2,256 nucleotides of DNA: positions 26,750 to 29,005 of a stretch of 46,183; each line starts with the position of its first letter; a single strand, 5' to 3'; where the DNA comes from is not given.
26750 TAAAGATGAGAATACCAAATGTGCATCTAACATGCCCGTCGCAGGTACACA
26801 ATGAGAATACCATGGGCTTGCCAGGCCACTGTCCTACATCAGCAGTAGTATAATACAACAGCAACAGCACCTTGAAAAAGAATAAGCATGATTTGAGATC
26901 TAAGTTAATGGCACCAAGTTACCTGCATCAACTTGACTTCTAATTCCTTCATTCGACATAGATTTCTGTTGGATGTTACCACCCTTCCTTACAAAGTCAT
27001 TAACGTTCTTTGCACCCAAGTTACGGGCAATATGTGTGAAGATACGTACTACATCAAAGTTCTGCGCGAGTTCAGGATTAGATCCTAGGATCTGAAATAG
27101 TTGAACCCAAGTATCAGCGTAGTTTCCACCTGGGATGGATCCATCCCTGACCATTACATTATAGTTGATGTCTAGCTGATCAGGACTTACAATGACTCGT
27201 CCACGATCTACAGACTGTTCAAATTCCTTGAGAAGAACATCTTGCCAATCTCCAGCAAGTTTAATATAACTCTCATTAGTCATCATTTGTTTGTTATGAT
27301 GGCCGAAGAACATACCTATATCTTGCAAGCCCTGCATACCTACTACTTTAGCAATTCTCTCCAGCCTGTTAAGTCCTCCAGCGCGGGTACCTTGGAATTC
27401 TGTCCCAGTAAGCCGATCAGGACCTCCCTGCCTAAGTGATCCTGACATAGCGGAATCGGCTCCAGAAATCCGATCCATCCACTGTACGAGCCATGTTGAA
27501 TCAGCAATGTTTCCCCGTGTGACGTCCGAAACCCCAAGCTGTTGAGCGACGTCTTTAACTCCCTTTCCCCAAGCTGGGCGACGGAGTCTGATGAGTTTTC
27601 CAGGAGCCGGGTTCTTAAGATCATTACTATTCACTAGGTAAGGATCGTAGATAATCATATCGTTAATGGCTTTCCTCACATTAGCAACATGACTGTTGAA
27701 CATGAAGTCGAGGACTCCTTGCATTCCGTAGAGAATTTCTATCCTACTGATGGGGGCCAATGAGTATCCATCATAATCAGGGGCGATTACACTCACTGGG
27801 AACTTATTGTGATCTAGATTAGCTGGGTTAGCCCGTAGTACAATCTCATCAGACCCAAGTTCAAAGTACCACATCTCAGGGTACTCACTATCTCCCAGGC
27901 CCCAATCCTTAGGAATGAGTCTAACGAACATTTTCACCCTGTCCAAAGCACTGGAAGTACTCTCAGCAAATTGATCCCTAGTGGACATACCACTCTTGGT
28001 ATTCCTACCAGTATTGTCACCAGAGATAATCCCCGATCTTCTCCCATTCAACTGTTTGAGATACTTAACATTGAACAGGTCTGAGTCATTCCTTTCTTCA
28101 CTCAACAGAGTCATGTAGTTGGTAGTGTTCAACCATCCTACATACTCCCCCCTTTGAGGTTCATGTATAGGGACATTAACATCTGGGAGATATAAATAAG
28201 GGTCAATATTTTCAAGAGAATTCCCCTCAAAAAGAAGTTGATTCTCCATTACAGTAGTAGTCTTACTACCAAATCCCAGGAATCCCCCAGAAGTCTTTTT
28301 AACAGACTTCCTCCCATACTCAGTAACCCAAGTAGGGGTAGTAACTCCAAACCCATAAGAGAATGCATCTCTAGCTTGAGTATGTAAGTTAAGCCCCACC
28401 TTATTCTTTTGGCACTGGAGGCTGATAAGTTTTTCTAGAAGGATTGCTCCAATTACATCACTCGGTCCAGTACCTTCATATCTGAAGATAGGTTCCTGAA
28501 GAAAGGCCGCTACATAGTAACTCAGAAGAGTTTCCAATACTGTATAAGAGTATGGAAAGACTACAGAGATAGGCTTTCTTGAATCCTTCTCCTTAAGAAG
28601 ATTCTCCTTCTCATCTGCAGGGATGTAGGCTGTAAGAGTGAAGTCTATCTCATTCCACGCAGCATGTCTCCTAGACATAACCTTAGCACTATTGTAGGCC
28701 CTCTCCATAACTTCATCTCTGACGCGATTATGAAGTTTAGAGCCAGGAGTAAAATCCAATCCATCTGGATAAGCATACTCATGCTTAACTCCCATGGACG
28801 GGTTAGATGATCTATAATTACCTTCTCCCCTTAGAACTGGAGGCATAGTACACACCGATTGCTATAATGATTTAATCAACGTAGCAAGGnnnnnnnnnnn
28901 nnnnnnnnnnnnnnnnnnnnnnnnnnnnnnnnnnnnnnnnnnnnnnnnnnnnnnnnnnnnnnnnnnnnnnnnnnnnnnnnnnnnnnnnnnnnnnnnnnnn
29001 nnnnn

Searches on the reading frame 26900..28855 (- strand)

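Call 38: search_protein_families(library=phrogs, proteins=[window:26900-28855:-], max_evalue=0.001)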
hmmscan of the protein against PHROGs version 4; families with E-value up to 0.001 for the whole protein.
window:26900-28855:- (651 aa): 2 families
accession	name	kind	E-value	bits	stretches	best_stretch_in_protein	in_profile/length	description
phrog_332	-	connector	1.7e-07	31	1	330-630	243-513/560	head-tail adaptor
phrog_15554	-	head and packaging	6.6e-06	25.5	1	306-498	311-504/666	portal protein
